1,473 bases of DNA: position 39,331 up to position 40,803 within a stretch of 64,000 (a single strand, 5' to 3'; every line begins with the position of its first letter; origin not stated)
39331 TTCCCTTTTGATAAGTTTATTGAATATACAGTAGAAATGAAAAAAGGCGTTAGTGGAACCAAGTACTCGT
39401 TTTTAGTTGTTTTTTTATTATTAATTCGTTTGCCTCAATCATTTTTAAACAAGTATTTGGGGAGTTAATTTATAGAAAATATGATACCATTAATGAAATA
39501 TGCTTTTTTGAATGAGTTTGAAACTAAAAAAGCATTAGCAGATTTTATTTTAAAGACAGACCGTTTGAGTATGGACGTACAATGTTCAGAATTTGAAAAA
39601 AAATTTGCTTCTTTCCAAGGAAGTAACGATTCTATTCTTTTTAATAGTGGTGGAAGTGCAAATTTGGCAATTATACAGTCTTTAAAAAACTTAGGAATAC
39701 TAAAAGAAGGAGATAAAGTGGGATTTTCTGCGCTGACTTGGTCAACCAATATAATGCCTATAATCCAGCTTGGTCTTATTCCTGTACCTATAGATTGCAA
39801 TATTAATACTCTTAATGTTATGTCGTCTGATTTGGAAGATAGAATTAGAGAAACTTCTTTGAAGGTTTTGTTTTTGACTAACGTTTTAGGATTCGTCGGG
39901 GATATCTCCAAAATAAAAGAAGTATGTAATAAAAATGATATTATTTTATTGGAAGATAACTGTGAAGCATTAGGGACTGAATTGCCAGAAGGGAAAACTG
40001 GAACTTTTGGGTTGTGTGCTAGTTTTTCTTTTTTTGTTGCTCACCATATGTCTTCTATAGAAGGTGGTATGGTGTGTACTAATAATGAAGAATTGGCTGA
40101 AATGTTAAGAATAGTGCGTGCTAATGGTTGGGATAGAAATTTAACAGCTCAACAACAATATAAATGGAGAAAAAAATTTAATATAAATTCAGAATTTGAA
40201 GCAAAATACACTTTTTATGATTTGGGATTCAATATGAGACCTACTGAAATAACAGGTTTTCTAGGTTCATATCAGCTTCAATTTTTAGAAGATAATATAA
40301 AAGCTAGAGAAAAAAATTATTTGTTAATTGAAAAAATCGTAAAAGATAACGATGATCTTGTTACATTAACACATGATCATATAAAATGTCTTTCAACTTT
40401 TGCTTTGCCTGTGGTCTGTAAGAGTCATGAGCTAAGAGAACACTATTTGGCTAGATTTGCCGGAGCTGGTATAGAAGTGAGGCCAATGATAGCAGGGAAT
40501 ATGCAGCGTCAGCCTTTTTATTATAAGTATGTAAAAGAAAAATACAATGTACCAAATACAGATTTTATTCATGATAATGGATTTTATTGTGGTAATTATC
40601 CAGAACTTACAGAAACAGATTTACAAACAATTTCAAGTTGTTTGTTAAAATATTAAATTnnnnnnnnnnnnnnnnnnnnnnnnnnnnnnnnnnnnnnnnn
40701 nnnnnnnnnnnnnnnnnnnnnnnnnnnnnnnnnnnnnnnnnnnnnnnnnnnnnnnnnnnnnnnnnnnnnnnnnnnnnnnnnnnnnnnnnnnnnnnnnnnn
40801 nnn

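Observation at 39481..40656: ColD-type 3-dehydratase (His replaces the PLP lysine) sitting inside the CDP-sugar sub-cluster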

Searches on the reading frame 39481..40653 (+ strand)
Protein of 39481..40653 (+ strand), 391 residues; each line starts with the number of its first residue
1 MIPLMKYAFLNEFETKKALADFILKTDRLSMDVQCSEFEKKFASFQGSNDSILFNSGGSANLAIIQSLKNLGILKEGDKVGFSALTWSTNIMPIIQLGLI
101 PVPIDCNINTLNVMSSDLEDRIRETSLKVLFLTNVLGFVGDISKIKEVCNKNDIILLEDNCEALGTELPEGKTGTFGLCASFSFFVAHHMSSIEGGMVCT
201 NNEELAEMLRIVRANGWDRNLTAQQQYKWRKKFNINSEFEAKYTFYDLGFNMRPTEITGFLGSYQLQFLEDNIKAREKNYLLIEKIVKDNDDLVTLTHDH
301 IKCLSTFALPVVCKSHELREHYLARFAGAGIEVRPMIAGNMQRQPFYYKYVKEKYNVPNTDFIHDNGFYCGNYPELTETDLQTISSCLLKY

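Call 4: search_protein_families(library=pfam, proteins=[window:39481-40653:+], max_evalue=0.01)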
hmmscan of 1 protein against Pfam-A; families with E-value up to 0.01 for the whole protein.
window:39481-40653:+ (391 aa): 3 families
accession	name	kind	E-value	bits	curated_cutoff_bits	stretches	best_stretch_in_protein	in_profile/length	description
PF01041.23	DegT_DnrJ_EryC1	-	3.9e-59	201.1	19.8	1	18-388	9-359/360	DegT/DnrJ/EryC1/StrS aminotransferase family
PF00266.25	Aminotran_5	-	4.8e-06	26.2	21.5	1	35-165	45-181/371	Aminotransferase class-V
PF01053.26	Cys_Met_Meta_PP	-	0.0015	17.6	27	1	36-212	55-225/381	Cys/Met metabolism PLP-dependent enzyme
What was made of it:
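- Checked: Pfam DegT_DnrJ_EryC1 matches at E = 3.9e-59 over residues 18-388 (call 4).
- It matches Pfam DegT_DnrJ_EryC1 (call 4).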

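Call 5: search_protein_families(library=ncbifam, proteins=[window:39481-40653:+], max_evalue=0.01)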
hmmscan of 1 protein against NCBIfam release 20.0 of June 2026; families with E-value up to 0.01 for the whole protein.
window:39481-40653:+ (391 aa): 20 families
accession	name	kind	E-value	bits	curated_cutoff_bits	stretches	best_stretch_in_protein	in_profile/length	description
NF011936.0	PRK15407.1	equivalog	1.9e-66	224.6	423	1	32-386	64-430/440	lipopolysaccharide biosynthesis protein RfbH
TIGR03588.1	PseC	equivalog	4.4e-38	131.2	423.5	1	22-388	19-376/380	UDP-4-amino-4,6-dideoxy-N-acetyl-beta-L-altrosamine transaminase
TIGR04181.1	NHT_00031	hypoth_equivalog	1.7e-33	115.9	420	1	36-357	33-345/359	LegC family aminotransferase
NF008658.2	PRK11658.1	equivalog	2.1e-23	82.6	631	1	23-223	23-217/379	UDP-4-amino-4-deoxy-L-arabinose aminotransferase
NF008687.0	PRK11706.1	equivalog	1.7e-17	63.3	375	1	51-282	48-262/375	dTDP-4-amino-4,6-dideoxygalactose transaminase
TIGR04427.1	PLP_DesI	equivalog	5.8e-13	48.7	650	1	35-221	54-233/390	dTDP-4-dehydro-6-deoxyglucose aminotransferase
TIGR02379.1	ECA_wecE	subfamily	4.7e-12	45.3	434.85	1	43-257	41-238/376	dTDP-4-amino-4,6-dideoxy-D-glucose transaminase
NF005526.0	PRK07179.1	equivalog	2.6e-06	26.3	428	1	30-183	96-243/407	alpha-hydroxyketone-type quorum-sensing autoinducer synthase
TIGR00858.1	bioF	equivalog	4.7e-06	25.6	426.45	1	36-178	69-208/365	8-amino-7-oxononanoate synthase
NF006347.0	PRK08574.1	equivalog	4.8e-06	25.5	477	1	35-210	55-224/385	cystathionine gamma-synthase family protein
TIGR01979.1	sufS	subfamily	2.4e-05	23.4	475.1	1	39-208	68-241/403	SufS family cysteine desulfurase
NF047600.1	SerpalmtaseCFB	equivalog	0.00016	20.5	640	1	36-202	91-256/395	serine palmitoyltransferase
TIGR01825.1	gly_Cac_T_rel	subfamily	0.00021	20.1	535.4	1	36-184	81-226/385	BioF/Kbl family PLP-dependent acyltransferase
NF005394.0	PRK06939.1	equivalog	0.00023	20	460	1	36-199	90-255/397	glycine C-acetyltransferase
NF043007.1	CysBLyMetC_Staph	equivalog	0.00052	19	700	1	37-231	55-241/378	cystathionine beta-lyase MetC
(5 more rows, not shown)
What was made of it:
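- On E1 (RfbH/DdhC/AscC) CDP-hexulose 3-dehydrase: 224.6 bits (call 5).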

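Call 6: search_solved_structures(query=window:39481-40653:+, show_alignments=3)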
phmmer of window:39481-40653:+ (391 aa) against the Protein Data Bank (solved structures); distinct sequences matched with E-value up to 0.001: 56.
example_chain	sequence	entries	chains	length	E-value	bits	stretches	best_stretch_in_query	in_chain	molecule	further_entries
2gms_A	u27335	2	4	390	1.1e-55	192.5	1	22-374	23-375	Putative pyridoxamine 5-phosphate-dependent dehydrase, Wbdk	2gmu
3b8x_A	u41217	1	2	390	1.1e-54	189.1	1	22-374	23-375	Pyridoxamine 5-phosphate-dependent dehydrase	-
2r0t_A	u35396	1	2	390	1.9e-54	188.3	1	22-374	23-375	Pyridoxamine 5-phosphate-dependent dehydrase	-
3gr9_A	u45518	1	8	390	5.5e-54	186.9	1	22-374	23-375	ColD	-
3bcx_A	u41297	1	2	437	2.3e-43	151.9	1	37-384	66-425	CDP-6-deoxy-L-threo-D-glycero-4-hexulose-3-dehydrase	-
3bb8_A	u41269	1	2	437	4.1e-42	147.8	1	37-384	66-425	CDP-4-keto-6-deoxy-D-glucose-3-dehydrase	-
3bn1_A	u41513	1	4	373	2.1e-27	99.4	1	36-384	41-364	Perosamine synthetase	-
3dr7_A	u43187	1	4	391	2.6e-27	99.1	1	36-384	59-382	Putative perosamine synthetase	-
3dr4_A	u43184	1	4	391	3.5e-27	98.6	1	36-384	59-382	Putative perosamine synthetase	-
9wvy_A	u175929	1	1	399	1.3e-26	96.8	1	23-269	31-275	Putative NDP-4-keto-6-deoxyglucose-3-dehydratase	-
7b0d_A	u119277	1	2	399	4.9e-24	88.3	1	32-217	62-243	Glutamine--scyllo-inositol transaminase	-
7b0m_AAA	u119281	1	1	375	2.8e-22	82.5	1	35-313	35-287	Sugar aminotransferase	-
1o61_A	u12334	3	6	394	1.1e-18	70.7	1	36-216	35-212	aminotransferase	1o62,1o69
2fn6_A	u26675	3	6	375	1.3e-18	70.4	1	14-306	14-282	AMINOTRANSFERASE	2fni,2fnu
4ztc_A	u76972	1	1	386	1.4e-18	70.3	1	36-216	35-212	Aminotransferase homolog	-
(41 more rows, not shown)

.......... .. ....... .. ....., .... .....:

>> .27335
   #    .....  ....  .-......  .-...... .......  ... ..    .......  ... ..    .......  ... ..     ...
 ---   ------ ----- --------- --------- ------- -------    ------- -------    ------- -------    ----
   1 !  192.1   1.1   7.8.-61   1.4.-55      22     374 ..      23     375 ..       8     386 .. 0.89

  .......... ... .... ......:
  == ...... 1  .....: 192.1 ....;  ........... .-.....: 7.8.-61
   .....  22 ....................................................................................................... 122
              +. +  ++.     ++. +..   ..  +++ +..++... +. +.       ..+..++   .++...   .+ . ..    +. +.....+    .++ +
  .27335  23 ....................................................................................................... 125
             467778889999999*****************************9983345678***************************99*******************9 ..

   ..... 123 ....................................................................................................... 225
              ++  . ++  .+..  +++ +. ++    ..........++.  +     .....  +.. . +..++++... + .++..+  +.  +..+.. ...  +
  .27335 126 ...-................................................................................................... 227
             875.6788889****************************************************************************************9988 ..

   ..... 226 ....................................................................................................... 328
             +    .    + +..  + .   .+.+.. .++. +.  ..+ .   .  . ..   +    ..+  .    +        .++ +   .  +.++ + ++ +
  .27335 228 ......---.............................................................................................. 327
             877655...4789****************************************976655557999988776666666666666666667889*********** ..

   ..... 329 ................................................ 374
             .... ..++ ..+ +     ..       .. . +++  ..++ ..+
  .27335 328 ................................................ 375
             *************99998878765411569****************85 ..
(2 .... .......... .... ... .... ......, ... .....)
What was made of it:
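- Checked: In the alignment with E. coli ColD chains, the H188N and H188K mutant chains (3b8x, 2r0t) differ from wild type exactly at the first H of 'HH' (call 6).
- PDB scores are 192 bits for ColD and 152 for E1 (call 6).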

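Call 10: find_homologous_proteins(query=window:39481-40653:+)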
Query window:39481-40653:+ (391 aa): 4689 proteins with E <= 0.001 among 8000 candidates; the best 120 are listed.
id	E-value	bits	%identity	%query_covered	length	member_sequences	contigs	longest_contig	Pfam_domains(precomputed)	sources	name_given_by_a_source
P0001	7.0e-262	886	100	99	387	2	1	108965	PF00266.26,PF01041.24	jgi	-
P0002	6.0e-215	732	80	100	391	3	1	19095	PF01041.24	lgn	-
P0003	2.0e-214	730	79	100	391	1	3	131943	PF01041.24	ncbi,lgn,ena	-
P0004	1.4e-210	717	77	100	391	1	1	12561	PF01041.24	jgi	jgi:CDP-6-deoxy-D-xylo-4-hexulose-3-dehydrase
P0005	1.1e-209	714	76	100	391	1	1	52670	PF01041.24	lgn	-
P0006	4.5e-209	712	78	100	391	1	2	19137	PF01041.24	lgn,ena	-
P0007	8.3e-209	711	78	100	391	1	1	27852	PF01041.24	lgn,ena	-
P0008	8.7e-209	711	77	100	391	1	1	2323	PF01041.24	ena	-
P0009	3.0e-208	709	77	100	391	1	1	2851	PF01041.24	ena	-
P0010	6.3e-208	708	78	100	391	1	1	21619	PF01041.24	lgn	-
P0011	6.6e-208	708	77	99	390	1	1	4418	PF01041.24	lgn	-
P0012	1.4e-206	704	77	99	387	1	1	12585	PF01041.24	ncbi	ncbi:MAG: aminotransferase class I/II-fold pyridoxal phosphate-dependent enzyme [Bacteroidia bacteri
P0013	4.1e-206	702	75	100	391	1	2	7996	PF01041.24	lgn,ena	-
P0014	4.6e-205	699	76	100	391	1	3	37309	PF01041.24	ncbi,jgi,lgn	jgi:CDP-6-deoxy-D-xylo-4-hexulose-3-dehydrase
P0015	5.2e-205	699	76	99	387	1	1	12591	PF01041.24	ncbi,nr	ncbi:MAG: DegT/DnrJ/EryC1/StrS aminotransferase family protein [Bacteroidia bacterium]|nr:DegT/DnrJ/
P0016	5.6e-205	699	76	100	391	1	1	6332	PF01041.24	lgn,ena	-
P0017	6.4e-205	699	75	100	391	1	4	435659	PF01041.24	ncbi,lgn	-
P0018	1.0e-204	698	77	100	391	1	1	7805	PF01041.24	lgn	-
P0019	1.0e-204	698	75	100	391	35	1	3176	PF01041.24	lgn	-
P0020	1.1e-204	698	75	100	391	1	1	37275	PF01041.24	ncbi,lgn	-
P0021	1.2e-204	698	75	100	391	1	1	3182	PF01041.24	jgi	jgi:CDP-4-dehydro-6-deoxyglucose reductase, E1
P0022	1.4e-204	697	75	99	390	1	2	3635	PF01041.24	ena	-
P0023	1.8e-204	697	76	99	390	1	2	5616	PF01053.27,PF01041.24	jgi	jgi:CDP-6-deoxy-D-xylo-4-hexulose-3-dehydrase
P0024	2.8e-204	696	74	99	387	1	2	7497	PF01041.24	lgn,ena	-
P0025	5.8e-204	695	75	99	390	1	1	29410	PF01041.24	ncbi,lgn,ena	-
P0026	8.6e-204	695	75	99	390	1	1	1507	PF01041.24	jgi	-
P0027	1.0e-203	695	76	99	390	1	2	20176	PF01041.24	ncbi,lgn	-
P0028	1.1e-203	694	76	100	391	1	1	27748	PF01041.24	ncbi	-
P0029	1.2e-203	694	76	99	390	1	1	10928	PF01041.24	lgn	-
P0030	1.8e-203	694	74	100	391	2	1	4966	PF00155.28,PF01041.24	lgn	-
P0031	2.1e-203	694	75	100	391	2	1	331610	PF01041.24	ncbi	ncbi:MAG: DegT/DnrJ/EryC1/StrS family aminotransferase [Cyclobacteriaceae bacterium]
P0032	2.2e-203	693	76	99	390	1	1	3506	PF01041.24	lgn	-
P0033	3.1e-203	693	74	100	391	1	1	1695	PF01041.24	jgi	jgi:CDP-6-deoxy-D-xylo-4-hexulose-3-dehydrase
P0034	3.9e-203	693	75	99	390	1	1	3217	PF01041.24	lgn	-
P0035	5.1e-203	692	75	99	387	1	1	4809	PF01041.24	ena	-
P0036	5.1e-203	692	74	100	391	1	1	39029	PF01041.24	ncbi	ncbi:MAG: DegT/DnrJ/EryC1/StrS aminotransferase family protein [Ginsengibacter sp.]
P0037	5.6e-203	692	75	100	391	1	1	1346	PF01041.24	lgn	-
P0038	5.8e-203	692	74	100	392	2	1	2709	PF01041.24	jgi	jgi:CDP-6-deoxy-D-xylo-4-hexulose-3-dehydrase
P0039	6.2e-203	692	76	99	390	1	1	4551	PF01041.24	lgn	-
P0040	7.8e-203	692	74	99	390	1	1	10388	PF01041.24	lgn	-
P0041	8.9e-203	691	76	98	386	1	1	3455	PF01041.24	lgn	-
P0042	1.2e-202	691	74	100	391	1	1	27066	PF01041.24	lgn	-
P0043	1.3e-202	691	74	100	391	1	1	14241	PF01041.24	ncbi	-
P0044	1.9e-202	690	74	100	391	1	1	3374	PF01041.24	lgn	-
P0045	2.1e-202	690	74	100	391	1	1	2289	PF01041.24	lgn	-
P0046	2.2e-202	690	75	100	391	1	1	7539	PF01041.24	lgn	-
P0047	2.3e-202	690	75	100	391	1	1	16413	PF01041.24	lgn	-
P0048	3.9e-202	689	75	99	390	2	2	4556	PF01041.24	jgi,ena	-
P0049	4.3e-202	689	75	99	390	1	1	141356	PF01041.24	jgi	jgi:CDP-4-dehydro-6-deoxyglucose reductase, E1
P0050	4.6e-202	689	74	100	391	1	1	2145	PF01041.24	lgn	-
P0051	5.2e-202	689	75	100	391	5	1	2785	PF01041.24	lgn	-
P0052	6.3e-202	689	75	100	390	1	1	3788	PF01041.24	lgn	-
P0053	7.3e-202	688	74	99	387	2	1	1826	PF01041.24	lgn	-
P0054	1.0e-201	688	74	100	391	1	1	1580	PF01041.24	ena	-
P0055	1.1e-201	688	75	98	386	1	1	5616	PF01053.27,PF01041.24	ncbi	-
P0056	1.1e-201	688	74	100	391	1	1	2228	PF01041.24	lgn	-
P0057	1.3e-201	688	74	100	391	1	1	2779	PF01041.24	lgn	-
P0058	1.6e-201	687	74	100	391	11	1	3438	PF01041.24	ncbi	-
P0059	1.6e-201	687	74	100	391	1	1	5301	PF01041.24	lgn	-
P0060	1.8e-201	687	74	100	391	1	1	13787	PF01041.24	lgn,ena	-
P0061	1.9e-201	687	73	100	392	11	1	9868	PF01041.24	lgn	-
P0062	1.9e-201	687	75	98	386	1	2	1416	PF01053.27,PF01041.24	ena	-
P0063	2.0e-201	687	75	100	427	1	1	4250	PF01041.24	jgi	jgi:CDP-6-deoxy-D-xylo-4-hexulose-3-dehydrase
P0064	2.3e-201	687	75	99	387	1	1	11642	PF00155.28,PF01041.24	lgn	-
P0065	2.5e-201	687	72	100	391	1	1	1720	PF01041.24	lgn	-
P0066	3.3e-201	686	73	100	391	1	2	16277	PF01041.24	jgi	jgi:CDP-4-dehydro-6-deoxyglucose reductase, E1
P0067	3.5e-201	686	74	99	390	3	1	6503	PF01041.24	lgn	-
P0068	4.2e-201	686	74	100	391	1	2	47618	PF00155.28,PF01041.24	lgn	-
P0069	5.8e-201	686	73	100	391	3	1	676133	PF00155.28,PF01041.24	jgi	jgi:CDP-4-dehydro-6-deoxyglucose reductase, E1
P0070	6.2e-201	685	74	100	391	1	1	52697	PF01041.24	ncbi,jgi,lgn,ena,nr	ncbi:DegT/DnrJ/EryC1/StrS family aminotransferase [Flavitalea sp.]|nr:DegT/DnrJ/EryC1/StrS aminotran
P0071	6.4e-201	685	74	99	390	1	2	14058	PF01041.24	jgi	jgi:CDP-6-deoxy-D-xylo-4-hexulose-3-dehydrase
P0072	6.7e-201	685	74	99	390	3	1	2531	PF01041.24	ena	-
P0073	7.8e-201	685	74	100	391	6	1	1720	PF01041.24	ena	-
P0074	9.2e-201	685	74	99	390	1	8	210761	PF01041.24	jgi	jgi:CDP-6-deoxy-D-xylo-4-hexulose-3-dehydrase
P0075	9.7e-201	685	74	99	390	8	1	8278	PF01041.24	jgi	jgi:CDP-6-deoxy-D-xylo-4-hexulose-3-dehydrase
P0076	9.8e-201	685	73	99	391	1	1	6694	PF01041.24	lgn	-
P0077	1.0e-200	685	75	100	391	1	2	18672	PF00155.28,PF01041.24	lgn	-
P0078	1.1e-200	685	73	99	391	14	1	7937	PF01041.24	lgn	-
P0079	1.1e-200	685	74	99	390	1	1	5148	PF01041.24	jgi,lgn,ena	-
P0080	1.2e-200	684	74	100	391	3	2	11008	PF01041.24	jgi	jgi:CDP-4-dehydro-6-deoxyglucose reductase, E1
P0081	1.4e-200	684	75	99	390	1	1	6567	PF01041.24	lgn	-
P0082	1.6e-200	684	73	100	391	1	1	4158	PF01041.24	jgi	jgi:CDP-6-deoxy-D-xylo-4-hexulose-3-dehydrase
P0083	1.7e-200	684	75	100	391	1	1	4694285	PF01041.24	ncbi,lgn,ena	-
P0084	3.4e-200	683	74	99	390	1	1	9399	PF01041.24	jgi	jgi:CDP-6-deoxy-D-xylo-4-hexulose-3-dehydrase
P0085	4.2e-200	683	74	99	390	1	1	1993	PF01041.24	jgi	jgi:CDP-6-deoxy-D-xylo-4-hexulose-3-dehydrase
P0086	4.4e-200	683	75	100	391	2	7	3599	PF01041.24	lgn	-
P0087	5.8e-200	682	74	100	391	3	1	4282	PF01041.24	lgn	-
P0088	6.3e-200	682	72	100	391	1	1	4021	PF01041.24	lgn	-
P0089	1.1e-199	681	73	100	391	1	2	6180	PF01041.24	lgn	-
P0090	1.3e-199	681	72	100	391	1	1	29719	PF01041.24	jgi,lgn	jgi:CDP-4-dehydro-6-deoxyglucose reductase, E1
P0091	1.4e-199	681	72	100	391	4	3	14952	PF01041.24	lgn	-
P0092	1.4e-199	681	74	98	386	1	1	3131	PF01041.24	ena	-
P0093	1.5e-199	681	74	99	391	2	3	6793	PF01041.24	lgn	-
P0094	1.7e-199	681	73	100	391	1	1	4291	PF01041.24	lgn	-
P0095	1.8e-199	681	73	99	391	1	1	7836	PF01041.24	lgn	-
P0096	1.8e-199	681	73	100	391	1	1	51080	PF00266.26,PF01041.24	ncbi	-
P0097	1.9e-199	681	74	100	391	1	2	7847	PF01041.24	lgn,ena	-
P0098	2.2e-199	680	75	99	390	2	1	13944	PF01041.24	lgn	-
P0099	3.0e-199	680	74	100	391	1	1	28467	PF01041.24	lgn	-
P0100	3.3e-199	680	73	99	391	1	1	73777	PF01041.24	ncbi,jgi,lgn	jgi:CDP-6-deoxy-D-xylo-4-hexulose-3-dehydrase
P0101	3.4e-199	680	72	100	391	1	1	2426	PF01041.24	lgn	-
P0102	4.0e-199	679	74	100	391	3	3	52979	PF01041.24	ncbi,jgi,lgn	jgi:CDP-6-deoxy-D-xylo-4-hexulose-3-dehydrase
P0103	4.2e-199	679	74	100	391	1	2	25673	PF01041.24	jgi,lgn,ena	-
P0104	4.7e-199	679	74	98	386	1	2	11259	PF01041.24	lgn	-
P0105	6.5e-199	679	74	99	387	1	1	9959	PF00155.28,PF01041.24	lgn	-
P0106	8.8e-199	678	73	99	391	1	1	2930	PF01041.24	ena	-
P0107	9.7e-199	678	74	100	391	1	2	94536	PF00155.28,PF01041.24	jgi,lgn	jgi:CDP-6-deoxy-D-xylo-4-hexulose-3-dehydrase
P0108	1.1e-198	678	75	100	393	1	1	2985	PF01041.24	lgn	-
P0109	1.3e-198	678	74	100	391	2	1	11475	PF01041.24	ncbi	-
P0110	1.3e-198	678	74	100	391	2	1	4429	PF00155.28,PF01041.24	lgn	-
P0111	1.3e-198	678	73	100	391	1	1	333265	PF00155.28,PF01041.24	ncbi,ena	-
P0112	1.4e-198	678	73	99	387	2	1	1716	PF01041.24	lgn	-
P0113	1.6e-198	678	71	100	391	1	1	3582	PF01041.24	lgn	-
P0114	1.7e-198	677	73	99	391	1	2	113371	PF01041.24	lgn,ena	-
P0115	1.8e-198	677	73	99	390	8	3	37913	PF01041.24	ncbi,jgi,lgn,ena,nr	ncbi:MAG TPA: DegT/DnrJ/EryC1/StrS family aminotransferase [Burkholderiales bacterium]|nr:DegT/DnrJ/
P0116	1.8e-198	677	72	100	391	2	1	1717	PF01041.24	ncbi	-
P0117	2.3e-198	677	73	99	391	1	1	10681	PF01041.24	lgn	-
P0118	2.5e-198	677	74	100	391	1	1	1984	PF01041.24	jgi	jgi:CDP-4-dehydro-6-deoxyglucose reductase, E1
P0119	3.1e-198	677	73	99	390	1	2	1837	PF01041.24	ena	-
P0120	3.3e-198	676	74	100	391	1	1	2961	PF01041.24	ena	-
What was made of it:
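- Sources name homologues 'DegT/DnrJ/EryC1/StrS family aminotransferase' (call 10).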

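Call 11: find_related_loci(query=window:39481-40653:+, collection=genome_contigs, flank=10000)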
Query window:39481-40653:+ (391 aa) in genome_contigs; peptide patterns used: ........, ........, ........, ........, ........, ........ (x = any residue, [..] = any of these).
63 stretches matched a pattern; 10 encode a relative of the query (tblastn E <= 1e-3); 10 distinct loci.
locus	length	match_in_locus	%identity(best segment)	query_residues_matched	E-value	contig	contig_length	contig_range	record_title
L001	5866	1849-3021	69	1-391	0e+0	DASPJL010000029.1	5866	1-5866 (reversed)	MAG TPA_asm: Cytophagales bacterium isolate SMAG_U12008 k141_578761, whole genome shotgun sequence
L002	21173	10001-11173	69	1-391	0e+0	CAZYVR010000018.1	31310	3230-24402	MAG TPA_asm: uncultured Victivallales bacterium isolate binchicken_co181_625 genome assembly, contig: NODE_1916_length_3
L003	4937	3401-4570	64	1-390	0e+0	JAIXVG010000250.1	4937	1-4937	MAG: Planctomyces sp. isolate D1_MAG_00055 pond_D1_MAG_00055_000000000511, whole genome shotgun sequence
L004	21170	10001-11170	64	1-390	1e-178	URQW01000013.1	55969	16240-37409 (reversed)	uncultured Pelosinus sp. isolate UMGS1260 genome assembly, contig: NODE_137_length_55969_cov_5.482144, whole genome shot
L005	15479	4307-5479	62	1-391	7e-171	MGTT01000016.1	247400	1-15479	MAG: Elusimicrobia bacterium GWA2_56_46 gwa2_scaffold_23, whole genome shotgun sequence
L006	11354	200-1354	61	4-388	7e-171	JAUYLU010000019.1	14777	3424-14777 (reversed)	MAG: bacterium isolate C24_metabat.bin.53 C24_k141_44924, whole genome shotgun sequence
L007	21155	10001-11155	47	1-388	2e-127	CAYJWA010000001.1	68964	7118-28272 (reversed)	MAG TPA_asm: uncultured Candidatus Saccharibacteria bacterium isolate ERP125453_co1_235 genome assembly, contig: NODE_24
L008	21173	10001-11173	79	1-391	0e+0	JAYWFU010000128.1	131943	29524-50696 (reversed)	MAG: Bacteroidia bacterium isolate GLR18_GL16_UP_2_concoct_108 GLR18_GL16_UP_2_concoct_108_127, whole genome shotgun seq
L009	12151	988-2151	51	1-388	7e-126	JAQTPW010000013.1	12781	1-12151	MAG: Candidatus Paceibacterota bacterium isolate STB_125 NODE_12226_length_12781_cov_3.888020_Sandtown_B, whole genome s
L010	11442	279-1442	51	1-390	6e-122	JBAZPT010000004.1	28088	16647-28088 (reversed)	MAG: Parcubacteria group bacterium isolate SO_2017_SWC_36 scaffold_1444_c1_LP-4_2017, whole genome shotgun sequence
